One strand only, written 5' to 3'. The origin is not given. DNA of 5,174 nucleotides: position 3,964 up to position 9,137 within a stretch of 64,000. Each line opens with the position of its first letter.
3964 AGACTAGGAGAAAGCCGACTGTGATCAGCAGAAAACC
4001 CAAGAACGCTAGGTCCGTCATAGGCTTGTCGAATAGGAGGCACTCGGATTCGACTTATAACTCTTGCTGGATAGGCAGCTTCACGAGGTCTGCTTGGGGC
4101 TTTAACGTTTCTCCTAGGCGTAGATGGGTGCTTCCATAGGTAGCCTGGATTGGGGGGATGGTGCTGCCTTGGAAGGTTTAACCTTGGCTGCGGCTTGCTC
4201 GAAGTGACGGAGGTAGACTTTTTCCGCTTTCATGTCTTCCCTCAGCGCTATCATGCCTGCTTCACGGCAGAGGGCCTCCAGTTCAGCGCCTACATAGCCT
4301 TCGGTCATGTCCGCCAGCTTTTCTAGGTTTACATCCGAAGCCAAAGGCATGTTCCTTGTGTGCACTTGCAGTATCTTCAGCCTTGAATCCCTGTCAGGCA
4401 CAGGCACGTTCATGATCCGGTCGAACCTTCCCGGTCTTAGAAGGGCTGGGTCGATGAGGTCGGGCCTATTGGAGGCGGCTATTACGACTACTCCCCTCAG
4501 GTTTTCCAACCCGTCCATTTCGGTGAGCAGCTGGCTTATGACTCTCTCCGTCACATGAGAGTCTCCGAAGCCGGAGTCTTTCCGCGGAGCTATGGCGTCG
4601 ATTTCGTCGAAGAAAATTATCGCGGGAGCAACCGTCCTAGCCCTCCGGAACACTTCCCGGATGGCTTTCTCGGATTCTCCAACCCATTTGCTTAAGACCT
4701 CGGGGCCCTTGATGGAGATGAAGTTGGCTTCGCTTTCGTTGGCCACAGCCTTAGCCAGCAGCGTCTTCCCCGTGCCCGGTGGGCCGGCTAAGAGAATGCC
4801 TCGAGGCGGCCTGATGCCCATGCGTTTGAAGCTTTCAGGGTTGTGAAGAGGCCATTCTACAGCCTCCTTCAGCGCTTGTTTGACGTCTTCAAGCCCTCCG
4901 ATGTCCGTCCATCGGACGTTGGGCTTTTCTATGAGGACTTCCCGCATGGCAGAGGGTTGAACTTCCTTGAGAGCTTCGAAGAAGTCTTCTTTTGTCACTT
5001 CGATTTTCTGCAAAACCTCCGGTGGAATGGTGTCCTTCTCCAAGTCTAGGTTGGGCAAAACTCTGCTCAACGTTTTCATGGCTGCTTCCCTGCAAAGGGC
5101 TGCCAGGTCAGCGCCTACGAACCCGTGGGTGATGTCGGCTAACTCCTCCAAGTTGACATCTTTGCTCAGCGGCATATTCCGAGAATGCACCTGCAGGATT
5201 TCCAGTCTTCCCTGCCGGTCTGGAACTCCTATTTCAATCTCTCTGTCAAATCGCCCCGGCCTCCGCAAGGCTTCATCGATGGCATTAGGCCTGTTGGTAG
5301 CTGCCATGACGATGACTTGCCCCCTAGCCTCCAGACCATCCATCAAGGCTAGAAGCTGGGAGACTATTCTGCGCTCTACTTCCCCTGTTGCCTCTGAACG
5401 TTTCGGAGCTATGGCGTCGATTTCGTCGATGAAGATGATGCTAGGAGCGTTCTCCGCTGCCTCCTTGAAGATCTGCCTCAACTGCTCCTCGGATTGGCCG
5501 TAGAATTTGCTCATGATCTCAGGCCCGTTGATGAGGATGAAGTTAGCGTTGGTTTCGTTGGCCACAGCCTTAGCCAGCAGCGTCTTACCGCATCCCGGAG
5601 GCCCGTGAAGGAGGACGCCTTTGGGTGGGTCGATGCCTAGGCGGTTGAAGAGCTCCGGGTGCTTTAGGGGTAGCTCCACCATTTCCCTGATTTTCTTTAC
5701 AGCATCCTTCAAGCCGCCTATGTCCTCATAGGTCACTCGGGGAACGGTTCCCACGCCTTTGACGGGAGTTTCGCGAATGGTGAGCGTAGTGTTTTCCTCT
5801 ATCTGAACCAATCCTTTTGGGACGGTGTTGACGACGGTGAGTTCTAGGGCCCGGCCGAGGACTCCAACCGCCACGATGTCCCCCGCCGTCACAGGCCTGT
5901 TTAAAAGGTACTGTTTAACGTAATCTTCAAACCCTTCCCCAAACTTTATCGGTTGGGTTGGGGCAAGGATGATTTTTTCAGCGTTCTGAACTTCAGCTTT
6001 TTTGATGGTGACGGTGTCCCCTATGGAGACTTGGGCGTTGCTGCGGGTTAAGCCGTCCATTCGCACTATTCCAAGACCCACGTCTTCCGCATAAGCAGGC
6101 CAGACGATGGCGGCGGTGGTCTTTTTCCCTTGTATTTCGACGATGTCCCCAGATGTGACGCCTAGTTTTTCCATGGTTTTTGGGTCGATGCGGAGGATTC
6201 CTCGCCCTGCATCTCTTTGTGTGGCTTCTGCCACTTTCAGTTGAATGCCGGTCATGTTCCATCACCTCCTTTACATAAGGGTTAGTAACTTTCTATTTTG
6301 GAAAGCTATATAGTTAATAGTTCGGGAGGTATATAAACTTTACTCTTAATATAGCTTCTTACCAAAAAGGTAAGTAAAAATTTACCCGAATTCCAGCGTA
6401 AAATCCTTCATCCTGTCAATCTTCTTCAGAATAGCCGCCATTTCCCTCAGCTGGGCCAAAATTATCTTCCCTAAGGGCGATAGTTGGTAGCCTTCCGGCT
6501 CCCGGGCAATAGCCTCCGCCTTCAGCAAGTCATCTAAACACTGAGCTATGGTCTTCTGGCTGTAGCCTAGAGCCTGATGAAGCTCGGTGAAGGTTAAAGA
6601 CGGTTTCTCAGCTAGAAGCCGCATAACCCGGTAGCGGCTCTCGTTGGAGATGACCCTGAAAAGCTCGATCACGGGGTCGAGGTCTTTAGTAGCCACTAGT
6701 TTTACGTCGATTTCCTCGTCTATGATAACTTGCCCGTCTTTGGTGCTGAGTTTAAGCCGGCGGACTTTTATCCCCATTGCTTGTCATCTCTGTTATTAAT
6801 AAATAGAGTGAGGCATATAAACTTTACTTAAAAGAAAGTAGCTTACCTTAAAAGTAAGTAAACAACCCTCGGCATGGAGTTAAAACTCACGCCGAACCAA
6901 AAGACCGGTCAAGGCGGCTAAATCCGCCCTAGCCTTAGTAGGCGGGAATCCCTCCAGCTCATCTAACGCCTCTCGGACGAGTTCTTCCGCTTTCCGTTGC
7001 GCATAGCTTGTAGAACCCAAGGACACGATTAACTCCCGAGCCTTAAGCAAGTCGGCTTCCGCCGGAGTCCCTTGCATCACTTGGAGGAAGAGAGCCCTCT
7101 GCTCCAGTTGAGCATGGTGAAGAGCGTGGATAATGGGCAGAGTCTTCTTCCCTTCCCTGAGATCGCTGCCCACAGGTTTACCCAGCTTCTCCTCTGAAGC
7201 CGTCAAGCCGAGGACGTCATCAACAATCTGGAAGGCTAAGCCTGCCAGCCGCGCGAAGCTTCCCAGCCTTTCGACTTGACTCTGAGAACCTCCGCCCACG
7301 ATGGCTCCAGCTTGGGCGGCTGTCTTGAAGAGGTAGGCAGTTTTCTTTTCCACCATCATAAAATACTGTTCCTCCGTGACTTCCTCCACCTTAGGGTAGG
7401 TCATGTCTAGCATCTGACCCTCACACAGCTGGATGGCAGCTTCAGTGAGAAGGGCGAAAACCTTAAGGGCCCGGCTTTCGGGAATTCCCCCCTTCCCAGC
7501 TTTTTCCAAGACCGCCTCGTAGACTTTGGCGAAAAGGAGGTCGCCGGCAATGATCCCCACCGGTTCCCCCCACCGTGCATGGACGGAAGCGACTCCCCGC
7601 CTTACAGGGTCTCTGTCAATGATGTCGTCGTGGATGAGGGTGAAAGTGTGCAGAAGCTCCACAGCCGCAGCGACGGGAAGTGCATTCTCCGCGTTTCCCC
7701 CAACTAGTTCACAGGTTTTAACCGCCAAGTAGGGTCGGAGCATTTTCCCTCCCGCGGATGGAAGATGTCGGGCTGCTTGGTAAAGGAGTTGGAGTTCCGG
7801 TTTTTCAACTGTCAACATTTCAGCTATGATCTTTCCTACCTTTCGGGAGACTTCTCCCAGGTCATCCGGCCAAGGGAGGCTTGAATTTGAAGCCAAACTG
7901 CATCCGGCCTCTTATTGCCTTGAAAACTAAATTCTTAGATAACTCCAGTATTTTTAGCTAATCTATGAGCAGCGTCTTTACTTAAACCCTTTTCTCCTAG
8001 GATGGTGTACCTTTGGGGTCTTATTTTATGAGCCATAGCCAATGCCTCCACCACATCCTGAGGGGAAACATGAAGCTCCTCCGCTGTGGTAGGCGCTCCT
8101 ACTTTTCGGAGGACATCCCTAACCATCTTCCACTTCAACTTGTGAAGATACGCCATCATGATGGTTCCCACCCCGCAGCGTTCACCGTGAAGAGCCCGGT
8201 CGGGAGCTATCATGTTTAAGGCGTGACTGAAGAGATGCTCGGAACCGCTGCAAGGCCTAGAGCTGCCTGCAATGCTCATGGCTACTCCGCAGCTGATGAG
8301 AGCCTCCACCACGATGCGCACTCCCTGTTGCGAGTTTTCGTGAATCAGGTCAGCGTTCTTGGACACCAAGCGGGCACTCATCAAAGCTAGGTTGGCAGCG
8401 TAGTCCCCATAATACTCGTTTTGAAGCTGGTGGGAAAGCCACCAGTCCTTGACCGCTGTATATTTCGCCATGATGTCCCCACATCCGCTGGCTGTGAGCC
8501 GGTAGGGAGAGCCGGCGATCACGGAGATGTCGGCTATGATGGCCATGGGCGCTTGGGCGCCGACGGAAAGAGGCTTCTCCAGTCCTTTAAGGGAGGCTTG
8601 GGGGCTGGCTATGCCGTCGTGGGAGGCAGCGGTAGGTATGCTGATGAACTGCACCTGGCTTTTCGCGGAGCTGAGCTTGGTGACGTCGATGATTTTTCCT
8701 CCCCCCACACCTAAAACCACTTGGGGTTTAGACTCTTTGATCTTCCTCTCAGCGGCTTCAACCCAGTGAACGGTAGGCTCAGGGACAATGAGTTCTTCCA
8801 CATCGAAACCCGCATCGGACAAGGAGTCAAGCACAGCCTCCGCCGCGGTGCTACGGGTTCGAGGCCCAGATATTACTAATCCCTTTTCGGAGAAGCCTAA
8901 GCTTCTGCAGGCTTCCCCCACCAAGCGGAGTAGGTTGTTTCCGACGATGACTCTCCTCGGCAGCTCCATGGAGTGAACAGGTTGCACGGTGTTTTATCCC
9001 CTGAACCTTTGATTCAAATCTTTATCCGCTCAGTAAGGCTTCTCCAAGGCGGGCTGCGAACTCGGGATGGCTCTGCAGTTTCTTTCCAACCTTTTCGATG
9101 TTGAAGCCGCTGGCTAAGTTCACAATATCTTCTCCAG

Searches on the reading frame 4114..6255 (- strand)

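Call 7: search_protein_families(library=pfam, proteins=[window:4114-6255:-])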
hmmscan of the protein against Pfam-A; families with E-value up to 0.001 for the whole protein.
window:4114-6255:- (713 aa): 45 families (the best 25 are shown)
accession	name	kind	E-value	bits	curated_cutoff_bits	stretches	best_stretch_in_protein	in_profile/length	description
PF00004.35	AAA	-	5e-98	325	21.2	2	214-343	1-130/131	ATPase family associated with various cellular activities (AAA)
PF17862.7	AAA_lid_3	-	1.6e-35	120.6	27.2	2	641-686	1-44/45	AAA+ lid domain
PF02359.24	CDC48_N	-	2.4e-34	117.8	35.1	1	5-88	1-84/85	Cell division protein 48 (CDC48), N-terminal domain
PF02933.23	CDC48_2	-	3.2e-18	65.6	22.4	1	105-166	2-63/64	Cell division protein 48 (CDC48), domain 2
PF05496.18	RuvB_N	-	1.2e-14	54.8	27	2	213-287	35-101/159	Holliday junction DNA helicase RuvB P-loop domain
PF13191.12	AAA_16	-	1.3e-14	55.5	32.6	2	202-315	15-136/167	AAA ATPase domain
PF07724.20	AAA_2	-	2.8e-14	53.9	27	1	214-307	6-101/166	AAA domain (Cdc48 subfamily)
PF06068.19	TIP49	-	7.7e-13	48.8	23.8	2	485-540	51-107/347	TIP49 P-loop domain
PF07728.20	AAA_5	-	8.8e-13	48.9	22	1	213-330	1-135/139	AAA domain (dynein-related subfamily)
PF13173.12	AAA_14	-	4.8e-12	46.4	27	1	214-282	5-74/129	AAA domain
PF13401.12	AAA_22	-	2.4e-11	44.5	27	0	214-282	8-96/130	AAA domain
PF13671.12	AAA_33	-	1.2e-10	42.3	27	1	214-327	2-86/143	AAA domain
PF20720.3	nSTAND3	-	2.1e-08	34.4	27.2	0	214-290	20-83/155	Novel STAND NTPase 3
PF23902.1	AAA_lid_PRS2_C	-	2.8e-08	34.2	34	0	623-659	2-38/73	PRS2 AAA+ lid C-terminal domain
PF24883.2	NPHP3_N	-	6.5e-08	33.4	24.8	0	214-238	25-49/164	Nephrocystin 3, N-terminal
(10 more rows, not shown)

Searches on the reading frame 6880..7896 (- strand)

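Call 7: search_protein_families(library=pfam, proteins=[window:6880-7896:-])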
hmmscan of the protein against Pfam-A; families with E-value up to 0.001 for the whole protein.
window:6880-7896:- (338 aa): 1 family
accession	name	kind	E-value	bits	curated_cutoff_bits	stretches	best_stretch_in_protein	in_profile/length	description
PF00348.22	polyprenyl_synt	-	1.2e-72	244.6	27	1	36-283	2-244/251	Polyprenyl synthetase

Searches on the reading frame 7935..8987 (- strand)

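Call 7: search_protein_families(library=pfam, proteins=[window:7935-8987:-])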
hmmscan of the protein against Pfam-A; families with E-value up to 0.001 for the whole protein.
window:7935-8987:- (350 aa): 2 families
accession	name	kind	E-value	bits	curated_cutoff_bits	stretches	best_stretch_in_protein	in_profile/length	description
PF13685.12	Fe-ADH_2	-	4.1e-36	124.7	28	1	15-161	2-149/149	Iron-containing alcohol dehydrogenase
PF00465.25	Fe-ADH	-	1e-17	64.7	31.3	1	10-134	1-144/168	Iron-containing alcohol dehydrogenase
